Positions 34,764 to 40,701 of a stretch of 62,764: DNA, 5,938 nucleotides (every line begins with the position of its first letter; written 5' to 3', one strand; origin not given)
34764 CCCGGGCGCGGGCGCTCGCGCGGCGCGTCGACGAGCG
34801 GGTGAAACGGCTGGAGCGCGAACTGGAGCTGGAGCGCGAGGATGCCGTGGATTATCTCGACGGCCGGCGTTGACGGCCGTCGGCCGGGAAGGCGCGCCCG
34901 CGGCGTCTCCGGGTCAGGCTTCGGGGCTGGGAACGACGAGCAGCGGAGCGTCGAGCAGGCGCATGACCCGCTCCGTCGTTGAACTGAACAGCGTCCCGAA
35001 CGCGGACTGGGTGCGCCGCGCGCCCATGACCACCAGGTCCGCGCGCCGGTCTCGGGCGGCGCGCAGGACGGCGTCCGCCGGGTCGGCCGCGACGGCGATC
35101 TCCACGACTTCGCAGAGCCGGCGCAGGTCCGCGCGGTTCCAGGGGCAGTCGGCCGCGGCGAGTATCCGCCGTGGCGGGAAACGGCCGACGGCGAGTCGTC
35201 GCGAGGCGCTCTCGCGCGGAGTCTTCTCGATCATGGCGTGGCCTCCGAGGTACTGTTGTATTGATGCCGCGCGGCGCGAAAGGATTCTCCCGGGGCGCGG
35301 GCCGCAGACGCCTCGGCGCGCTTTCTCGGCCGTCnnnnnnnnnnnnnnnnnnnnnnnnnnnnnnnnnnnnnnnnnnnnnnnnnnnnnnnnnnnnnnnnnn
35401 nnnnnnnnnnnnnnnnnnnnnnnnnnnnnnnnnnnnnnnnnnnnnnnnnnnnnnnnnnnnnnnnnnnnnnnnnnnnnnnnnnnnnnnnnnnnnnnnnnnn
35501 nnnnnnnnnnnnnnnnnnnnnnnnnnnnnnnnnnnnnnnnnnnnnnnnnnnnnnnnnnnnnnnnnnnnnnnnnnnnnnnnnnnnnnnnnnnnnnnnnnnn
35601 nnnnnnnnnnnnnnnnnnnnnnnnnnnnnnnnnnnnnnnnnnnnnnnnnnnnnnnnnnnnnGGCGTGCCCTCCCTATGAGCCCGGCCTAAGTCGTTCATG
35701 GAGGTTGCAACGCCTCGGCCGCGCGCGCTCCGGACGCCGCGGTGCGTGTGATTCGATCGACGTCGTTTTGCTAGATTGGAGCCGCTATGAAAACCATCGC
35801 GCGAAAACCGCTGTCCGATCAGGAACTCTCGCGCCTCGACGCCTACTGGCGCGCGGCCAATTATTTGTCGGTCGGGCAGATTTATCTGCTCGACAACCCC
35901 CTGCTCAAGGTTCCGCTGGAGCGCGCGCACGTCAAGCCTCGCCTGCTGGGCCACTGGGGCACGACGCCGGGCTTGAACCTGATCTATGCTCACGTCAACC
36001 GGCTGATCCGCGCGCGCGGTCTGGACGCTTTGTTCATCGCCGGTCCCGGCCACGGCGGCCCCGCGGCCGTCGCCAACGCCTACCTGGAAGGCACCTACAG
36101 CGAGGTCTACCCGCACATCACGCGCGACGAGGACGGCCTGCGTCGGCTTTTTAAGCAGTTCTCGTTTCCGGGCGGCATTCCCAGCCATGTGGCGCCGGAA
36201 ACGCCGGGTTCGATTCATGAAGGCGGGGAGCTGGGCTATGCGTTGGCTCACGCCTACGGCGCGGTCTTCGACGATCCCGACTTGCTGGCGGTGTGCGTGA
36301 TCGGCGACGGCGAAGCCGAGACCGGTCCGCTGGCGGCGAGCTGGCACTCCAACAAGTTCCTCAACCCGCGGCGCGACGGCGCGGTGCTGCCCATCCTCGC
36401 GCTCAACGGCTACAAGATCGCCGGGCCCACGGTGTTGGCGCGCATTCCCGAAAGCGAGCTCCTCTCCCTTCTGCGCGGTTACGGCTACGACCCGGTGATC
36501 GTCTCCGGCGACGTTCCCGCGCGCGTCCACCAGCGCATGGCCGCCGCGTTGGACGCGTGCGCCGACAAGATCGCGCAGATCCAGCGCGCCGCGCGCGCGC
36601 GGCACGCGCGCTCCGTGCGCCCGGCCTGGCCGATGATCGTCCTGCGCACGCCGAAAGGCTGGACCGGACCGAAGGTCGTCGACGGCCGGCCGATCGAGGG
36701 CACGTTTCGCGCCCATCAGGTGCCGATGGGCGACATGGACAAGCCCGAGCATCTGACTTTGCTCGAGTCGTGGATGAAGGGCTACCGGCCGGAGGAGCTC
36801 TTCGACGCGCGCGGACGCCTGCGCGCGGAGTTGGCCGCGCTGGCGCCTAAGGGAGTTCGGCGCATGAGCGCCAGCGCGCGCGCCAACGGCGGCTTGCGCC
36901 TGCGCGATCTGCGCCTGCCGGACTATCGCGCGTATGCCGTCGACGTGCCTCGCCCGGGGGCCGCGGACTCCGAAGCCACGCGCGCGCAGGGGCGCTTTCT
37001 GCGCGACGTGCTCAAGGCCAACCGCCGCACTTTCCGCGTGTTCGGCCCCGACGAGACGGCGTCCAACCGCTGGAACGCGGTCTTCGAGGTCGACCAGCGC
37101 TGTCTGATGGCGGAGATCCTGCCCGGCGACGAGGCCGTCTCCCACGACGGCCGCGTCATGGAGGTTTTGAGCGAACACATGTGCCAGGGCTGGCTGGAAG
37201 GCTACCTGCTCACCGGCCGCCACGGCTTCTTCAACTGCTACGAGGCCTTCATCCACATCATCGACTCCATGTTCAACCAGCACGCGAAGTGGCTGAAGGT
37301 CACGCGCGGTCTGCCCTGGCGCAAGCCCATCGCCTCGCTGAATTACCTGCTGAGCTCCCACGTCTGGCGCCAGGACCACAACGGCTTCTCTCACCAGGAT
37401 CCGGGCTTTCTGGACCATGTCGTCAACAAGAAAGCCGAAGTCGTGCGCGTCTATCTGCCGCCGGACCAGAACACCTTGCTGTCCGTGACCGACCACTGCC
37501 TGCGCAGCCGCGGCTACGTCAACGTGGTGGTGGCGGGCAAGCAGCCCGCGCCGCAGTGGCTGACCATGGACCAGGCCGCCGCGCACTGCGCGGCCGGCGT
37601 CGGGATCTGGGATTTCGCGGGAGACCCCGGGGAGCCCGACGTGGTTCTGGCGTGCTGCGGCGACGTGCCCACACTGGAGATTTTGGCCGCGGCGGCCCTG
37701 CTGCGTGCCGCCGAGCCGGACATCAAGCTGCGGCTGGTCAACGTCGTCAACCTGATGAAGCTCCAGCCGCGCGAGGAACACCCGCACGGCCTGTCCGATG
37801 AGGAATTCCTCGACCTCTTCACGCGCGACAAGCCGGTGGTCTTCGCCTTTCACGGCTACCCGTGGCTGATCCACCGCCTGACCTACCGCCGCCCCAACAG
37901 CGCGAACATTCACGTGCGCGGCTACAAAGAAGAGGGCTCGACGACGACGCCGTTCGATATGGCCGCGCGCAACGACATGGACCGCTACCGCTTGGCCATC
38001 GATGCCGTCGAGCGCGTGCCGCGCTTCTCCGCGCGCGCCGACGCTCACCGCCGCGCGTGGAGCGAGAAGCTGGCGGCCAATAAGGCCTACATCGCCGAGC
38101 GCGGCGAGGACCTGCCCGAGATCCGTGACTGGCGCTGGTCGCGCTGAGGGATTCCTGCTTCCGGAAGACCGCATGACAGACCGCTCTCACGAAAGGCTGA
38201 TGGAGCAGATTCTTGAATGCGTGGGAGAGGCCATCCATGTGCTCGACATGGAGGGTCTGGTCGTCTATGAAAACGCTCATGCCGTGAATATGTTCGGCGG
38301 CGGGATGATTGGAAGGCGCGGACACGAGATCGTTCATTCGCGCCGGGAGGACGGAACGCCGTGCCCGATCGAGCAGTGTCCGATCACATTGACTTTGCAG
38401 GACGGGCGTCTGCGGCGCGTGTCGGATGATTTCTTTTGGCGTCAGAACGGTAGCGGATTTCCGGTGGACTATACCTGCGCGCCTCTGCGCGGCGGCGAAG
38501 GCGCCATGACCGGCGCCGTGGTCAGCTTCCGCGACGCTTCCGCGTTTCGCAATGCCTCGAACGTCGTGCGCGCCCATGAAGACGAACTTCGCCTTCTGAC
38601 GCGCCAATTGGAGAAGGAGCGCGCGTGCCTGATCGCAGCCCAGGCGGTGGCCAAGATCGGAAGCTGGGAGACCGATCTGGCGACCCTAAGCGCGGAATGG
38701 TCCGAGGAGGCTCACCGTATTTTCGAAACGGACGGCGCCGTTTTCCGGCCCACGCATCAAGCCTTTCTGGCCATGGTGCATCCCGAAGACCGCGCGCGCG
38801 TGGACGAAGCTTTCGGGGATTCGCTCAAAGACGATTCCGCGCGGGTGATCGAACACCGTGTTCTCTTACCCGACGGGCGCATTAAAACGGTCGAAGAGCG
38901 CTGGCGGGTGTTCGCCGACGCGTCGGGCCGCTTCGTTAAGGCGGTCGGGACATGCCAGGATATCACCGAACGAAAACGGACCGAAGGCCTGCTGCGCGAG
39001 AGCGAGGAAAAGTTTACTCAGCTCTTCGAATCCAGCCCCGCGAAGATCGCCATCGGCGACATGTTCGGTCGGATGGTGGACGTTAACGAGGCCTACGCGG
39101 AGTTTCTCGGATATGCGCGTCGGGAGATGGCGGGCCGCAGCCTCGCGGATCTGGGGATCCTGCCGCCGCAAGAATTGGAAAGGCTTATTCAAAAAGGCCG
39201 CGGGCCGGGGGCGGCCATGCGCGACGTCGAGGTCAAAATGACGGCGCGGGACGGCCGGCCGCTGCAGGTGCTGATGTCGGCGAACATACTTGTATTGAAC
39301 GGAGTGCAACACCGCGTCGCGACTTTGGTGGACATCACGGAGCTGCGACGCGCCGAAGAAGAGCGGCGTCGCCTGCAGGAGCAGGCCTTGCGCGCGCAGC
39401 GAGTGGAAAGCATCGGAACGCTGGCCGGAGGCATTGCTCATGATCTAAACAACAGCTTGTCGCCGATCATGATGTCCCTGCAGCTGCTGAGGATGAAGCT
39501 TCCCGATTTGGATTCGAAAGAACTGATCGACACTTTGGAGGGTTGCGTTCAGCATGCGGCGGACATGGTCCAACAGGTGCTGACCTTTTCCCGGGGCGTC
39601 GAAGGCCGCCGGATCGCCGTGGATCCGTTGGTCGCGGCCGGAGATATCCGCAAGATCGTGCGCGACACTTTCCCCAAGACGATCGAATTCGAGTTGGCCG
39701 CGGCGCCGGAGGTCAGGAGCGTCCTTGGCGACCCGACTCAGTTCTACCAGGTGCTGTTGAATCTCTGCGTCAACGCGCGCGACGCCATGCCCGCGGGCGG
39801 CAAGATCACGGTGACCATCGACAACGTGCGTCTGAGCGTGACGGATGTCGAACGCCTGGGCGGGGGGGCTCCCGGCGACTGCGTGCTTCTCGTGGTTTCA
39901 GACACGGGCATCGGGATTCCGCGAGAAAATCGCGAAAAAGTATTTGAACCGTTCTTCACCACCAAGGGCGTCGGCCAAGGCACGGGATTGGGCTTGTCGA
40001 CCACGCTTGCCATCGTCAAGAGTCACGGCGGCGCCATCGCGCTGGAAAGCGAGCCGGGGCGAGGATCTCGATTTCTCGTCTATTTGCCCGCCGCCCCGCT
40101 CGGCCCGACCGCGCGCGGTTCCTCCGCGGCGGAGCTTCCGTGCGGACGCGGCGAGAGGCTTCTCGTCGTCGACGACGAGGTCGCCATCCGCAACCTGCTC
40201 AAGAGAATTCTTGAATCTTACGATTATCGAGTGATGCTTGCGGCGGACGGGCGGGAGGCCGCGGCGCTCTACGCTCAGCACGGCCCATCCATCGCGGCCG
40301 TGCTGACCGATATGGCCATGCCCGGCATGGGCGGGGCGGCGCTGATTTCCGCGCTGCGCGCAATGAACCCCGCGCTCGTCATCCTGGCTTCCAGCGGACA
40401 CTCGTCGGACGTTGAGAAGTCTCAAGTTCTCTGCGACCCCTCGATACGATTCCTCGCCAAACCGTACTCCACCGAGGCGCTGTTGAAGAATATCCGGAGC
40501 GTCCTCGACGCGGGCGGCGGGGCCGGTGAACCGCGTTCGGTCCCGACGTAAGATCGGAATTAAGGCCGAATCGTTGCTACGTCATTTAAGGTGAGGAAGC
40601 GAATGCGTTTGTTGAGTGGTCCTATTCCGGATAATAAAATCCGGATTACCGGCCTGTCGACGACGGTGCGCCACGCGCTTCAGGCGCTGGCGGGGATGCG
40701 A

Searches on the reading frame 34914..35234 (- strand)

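Call 27: search_protein_families(library=pfam, proteins=[window:34914-35234:-], max_evalue=0.001)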
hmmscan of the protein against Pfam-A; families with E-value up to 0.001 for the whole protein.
window:34914-35234:- (106 aa): 1 family
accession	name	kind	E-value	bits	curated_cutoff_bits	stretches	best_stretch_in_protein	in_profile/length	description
PF00582.32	Usp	-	8e-12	46.3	24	1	42-102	81-141/141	Universal stress protein family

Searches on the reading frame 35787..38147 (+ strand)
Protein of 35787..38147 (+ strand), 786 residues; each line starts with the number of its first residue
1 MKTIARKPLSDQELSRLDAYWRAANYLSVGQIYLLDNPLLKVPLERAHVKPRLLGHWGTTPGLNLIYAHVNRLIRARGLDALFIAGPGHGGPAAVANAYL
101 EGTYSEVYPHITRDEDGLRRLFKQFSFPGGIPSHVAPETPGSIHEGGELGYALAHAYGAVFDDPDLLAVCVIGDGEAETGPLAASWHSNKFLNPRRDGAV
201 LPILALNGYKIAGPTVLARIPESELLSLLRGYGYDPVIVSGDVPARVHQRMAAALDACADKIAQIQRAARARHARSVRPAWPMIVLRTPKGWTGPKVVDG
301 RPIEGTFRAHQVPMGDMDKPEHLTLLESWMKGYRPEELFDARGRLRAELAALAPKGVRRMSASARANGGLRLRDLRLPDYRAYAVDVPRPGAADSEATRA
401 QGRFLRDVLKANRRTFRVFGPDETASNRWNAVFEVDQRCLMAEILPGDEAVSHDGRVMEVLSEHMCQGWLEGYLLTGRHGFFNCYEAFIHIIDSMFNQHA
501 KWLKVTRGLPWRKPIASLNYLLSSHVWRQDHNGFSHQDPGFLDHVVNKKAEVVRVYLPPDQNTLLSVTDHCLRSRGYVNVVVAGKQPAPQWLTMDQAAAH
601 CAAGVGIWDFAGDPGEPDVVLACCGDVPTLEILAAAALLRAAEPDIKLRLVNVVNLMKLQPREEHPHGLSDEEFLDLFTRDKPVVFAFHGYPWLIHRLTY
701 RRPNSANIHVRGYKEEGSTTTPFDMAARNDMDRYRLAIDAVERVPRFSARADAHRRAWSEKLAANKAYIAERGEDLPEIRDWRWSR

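Call 27: search_protein_families(library=pfam, proteins=[window:35787-38147:+], max_evalue=0.001)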
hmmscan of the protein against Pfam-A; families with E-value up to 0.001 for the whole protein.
window:35787-38147:+ (786 aa): 3 families
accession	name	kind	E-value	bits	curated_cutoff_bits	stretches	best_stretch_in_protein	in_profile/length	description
PF09364.15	XFP_N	-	5.4e-170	565.5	23.7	1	9-370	2-363/364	XFP N-terminal domain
PF09363.15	XFP_C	-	2.2e-89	298.7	23.4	1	585-784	1-202/202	XFP C-terminal domain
PF03894.20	XFP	-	5.2e-88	293.8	22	1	401-574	3-177/177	D-xylulose 5-phosphate/D-fructose 6-phosphate phosphoketolase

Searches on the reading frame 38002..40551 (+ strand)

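Call 27: search_protein_families(library=pfam, proteins=[window:38002-40551:+], max_evalue=0.001)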
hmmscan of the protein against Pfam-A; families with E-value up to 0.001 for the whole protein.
window:38002-40551:+ (849 aa): 9 families
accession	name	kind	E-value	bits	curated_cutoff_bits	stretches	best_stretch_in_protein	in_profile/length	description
PF02518.31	HATPase_c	-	4.5e-26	91.9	26.4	1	576-698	1-110/111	Histidine kinase-, DNA gyrase B-, and HSP90-like ATPase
PF00989.32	PAS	-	1.7e-19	70.3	22.6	1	338-437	3-103/113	PAS fold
PF13426.13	PAS_9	-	2.4e-19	70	27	2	350-447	5-103/103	PAS domain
PF00072.30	Response_reg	-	6.5e-19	68.6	30.2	1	721-831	2-110/111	Response regulator receiver domain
PF08448.16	PAS_4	-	8e-17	61.9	23.1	2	342-450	1-110/110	PAS fold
PF08447.18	PAS_3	-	3.4e-16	59.7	25.6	1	232-317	3-88/89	PAS fold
PF00512.31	HisKA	-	1.5e-10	41.4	26.9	1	472-532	3-63/66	His Kinase A (phospho-acceptor) domain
PF13188.13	PAS_8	-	4.9e-09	36.2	21.8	1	336-386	1-52/65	PAS domain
PF10090.15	HPTransfase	-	0.00014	22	22.9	1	578-608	29-63/123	Histidine phosphotransferase C-terminal domain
